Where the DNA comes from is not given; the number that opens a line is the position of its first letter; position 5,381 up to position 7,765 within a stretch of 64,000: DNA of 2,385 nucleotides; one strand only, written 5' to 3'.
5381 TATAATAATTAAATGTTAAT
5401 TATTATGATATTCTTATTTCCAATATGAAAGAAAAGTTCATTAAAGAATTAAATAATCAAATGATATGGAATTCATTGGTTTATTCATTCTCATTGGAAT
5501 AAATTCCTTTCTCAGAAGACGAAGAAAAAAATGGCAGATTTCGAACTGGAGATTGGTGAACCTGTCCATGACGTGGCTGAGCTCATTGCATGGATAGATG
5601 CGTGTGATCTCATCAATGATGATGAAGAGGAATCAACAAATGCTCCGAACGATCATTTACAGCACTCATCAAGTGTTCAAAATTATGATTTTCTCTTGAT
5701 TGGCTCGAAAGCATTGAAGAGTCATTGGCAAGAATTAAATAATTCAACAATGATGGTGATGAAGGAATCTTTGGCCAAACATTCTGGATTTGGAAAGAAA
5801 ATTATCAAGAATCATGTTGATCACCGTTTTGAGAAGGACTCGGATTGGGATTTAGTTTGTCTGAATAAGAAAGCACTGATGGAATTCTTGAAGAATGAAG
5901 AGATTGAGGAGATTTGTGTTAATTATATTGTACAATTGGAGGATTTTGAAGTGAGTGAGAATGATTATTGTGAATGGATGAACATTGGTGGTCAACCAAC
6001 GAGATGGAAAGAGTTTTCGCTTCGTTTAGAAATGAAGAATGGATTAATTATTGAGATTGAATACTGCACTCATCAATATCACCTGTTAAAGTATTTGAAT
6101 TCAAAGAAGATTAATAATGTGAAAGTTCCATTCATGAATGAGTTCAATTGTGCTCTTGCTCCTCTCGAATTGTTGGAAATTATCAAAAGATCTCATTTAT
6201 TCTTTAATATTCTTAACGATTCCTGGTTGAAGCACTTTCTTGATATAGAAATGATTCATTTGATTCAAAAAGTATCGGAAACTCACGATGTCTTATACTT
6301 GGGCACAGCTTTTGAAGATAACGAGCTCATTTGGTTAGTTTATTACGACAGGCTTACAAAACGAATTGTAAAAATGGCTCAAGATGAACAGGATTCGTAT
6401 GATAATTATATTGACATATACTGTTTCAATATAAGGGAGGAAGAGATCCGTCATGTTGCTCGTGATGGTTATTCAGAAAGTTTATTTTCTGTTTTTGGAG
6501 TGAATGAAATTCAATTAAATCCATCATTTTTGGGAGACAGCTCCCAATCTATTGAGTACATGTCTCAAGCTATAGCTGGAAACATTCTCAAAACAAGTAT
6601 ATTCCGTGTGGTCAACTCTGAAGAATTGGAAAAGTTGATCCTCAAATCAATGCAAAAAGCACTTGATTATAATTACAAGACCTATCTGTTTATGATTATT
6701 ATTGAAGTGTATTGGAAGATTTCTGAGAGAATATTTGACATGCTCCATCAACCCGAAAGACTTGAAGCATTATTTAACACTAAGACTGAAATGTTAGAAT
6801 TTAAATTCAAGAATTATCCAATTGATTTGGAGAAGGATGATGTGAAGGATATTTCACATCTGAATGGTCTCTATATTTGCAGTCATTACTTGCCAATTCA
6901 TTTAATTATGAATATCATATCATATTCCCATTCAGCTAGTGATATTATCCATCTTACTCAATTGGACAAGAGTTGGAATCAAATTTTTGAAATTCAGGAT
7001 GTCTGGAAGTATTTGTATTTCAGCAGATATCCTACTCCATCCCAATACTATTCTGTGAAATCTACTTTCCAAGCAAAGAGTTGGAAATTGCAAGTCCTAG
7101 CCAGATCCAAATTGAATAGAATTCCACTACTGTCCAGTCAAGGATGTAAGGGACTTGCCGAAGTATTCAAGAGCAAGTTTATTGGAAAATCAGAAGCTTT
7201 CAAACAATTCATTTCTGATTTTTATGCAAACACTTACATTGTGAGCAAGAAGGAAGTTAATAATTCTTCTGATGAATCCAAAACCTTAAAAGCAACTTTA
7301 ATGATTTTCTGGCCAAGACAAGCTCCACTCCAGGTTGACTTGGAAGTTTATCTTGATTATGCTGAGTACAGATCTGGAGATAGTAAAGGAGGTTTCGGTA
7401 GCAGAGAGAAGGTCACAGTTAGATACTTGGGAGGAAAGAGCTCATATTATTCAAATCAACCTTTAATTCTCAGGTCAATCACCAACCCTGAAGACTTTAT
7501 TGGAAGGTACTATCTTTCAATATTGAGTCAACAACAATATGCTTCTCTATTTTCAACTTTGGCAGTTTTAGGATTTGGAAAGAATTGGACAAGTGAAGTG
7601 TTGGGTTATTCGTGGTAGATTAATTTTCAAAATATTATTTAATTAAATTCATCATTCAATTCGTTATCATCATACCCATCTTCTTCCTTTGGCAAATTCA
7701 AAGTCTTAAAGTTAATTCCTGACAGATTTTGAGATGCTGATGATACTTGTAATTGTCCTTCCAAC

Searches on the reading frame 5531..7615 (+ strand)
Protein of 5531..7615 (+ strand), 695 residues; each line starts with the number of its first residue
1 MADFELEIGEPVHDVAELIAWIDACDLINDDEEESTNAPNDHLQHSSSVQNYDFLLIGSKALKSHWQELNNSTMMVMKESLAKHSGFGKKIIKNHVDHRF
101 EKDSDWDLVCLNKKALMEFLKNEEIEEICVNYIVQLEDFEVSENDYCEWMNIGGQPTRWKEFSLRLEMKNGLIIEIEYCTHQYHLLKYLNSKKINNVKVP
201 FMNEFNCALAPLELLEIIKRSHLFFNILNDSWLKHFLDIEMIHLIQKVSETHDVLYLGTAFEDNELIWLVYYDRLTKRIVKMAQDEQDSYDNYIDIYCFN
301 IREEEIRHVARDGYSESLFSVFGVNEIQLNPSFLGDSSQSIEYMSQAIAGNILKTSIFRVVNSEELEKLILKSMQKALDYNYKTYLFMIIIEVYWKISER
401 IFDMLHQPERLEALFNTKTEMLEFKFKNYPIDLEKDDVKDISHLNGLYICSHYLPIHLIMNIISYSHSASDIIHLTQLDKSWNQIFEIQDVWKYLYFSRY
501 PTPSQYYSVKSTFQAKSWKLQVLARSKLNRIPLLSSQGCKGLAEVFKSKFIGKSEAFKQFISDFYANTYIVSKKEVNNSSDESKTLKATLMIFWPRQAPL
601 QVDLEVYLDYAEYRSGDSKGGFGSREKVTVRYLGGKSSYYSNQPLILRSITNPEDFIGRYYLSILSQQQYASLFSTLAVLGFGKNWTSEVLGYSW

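Call 49: find_encoding_contigs(protein=window:5531-7615:+, flank=2000, max_places=2)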
Protein window:5531-7615:+ (695 aa): no gene with exactly this product is on record in the collection.
